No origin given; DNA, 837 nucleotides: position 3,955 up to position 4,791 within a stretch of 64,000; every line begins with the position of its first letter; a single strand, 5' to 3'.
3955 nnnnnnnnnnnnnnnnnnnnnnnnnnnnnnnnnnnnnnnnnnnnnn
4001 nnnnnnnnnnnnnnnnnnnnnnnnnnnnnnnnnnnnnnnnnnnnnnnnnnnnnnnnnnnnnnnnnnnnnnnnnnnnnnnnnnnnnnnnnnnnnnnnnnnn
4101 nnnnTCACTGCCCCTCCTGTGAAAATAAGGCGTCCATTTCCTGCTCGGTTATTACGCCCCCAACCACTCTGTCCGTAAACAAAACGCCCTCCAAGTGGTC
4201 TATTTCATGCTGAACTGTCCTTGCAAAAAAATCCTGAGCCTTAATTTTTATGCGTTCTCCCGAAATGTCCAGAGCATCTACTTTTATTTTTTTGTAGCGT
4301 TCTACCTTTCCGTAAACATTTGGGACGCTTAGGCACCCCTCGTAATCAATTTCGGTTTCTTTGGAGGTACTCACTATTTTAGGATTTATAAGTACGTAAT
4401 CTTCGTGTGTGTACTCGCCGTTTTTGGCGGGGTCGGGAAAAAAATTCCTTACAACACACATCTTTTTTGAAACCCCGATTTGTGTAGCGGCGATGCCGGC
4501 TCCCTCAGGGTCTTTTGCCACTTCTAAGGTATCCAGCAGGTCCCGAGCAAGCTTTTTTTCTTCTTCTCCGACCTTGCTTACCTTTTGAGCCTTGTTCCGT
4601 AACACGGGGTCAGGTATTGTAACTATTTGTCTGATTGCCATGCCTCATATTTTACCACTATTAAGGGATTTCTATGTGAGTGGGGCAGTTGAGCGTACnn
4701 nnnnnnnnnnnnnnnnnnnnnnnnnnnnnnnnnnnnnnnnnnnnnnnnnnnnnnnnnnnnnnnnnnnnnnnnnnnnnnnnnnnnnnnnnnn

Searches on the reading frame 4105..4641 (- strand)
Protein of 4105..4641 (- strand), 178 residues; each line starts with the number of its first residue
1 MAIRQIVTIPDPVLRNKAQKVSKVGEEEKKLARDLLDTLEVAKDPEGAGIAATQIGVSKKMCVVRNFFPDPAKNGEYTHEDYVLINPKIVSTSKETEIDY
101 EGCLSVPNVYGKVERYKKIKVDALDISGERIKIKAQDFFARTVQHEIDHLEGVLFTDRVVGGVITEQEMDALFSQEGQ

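Call 29: find_encoding_contigs(protein=window:4105-4641:-, flank=4500, max_places=10)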
Protein window:4105-4641:- (178 aa): 23 contigs read that carry it; 7 places shown.
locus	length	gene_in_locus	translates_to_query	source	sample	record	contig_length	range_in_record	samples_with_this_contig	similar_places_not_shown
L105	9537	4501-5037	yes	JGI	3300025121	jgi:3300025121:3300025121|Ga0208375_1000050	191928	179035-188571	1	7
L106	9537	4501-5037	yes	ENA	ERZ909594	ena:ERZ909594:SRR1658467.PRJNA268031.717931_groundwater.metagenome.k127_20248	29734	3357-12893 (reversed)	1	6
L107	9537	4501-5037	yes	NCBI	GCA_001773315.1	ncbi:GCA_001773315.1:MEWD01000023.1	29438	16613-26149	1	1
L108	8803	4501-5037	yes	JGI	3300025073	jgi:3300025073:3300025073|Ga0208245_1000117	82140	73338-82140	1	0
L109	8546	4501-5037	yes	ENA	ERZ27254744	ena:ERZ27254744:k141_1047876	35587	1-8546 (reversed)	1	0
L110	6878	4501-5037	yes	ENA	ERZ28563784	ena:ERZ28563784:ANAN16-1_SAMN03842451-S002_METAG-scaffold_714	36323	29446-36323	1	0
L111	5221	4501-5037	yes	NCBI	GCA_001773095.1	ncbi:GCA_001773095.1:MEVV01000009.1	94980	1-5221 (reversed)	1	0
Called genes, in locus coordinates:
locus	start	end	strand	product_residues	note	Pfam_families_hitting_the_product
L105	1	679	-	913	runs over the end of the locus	-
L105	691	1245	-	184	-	-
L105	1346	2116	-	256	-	-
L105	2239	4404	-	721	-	PF01751:Toprim, PF01131:Topoisom_bac, PF01396:Zn_ribbon_Top1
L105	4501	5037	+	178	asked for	PF01327:Pep_deformylase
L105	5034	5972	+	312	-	PF00551:Formyl_trans_N, PF02911:Formyl_trans_C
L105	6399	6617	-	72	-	-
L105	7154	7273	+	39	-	-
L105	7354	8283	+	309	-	-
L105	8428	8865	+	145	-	-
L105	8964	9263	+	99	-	-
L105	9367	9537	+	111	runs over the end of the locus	-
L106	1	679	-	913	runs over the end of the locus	-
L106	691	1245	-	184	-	-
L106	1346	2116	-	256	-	-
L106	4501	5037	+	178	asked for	PF01327:Pep_deformylase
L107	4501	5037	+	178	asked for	PF01327:Pep_deformylase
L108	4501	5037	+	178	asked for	PF01327:Pep_deformylase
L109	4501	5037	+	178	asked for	PF01327:Pep_deformylase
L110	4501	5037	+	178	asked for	PF01327:Pep_deformylase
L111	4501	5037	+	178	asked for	PF01327:Pep_deformylase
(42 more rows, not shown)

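Call 69: search_protein_families(library=pfam, proteins=[L105:2239-4404:-], max_evalue=0.0001)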
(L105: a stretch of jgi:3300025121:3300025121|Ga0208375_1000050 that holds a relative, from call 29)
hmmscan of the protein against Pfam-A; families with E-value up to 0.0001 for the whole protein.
L105:2239-4404:- (721 aa): 3 families
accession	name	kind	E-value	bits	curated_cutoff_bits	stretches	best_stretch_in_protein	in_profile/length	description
PF01131.25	Topoisom_bac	-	9.6e-123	410.6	35.1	1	128-541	2-410/411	DNA topoisomerase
PF01396.24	Zn_ribbon_Top1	-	2.2e-41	139.8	32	3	620-656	2-37/39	Topoisomerase DNA binding C4 zinc finger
PF01751.28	Toprim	-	6.9e-22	77.9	23.1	1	2-113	1-96/96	Toprim domain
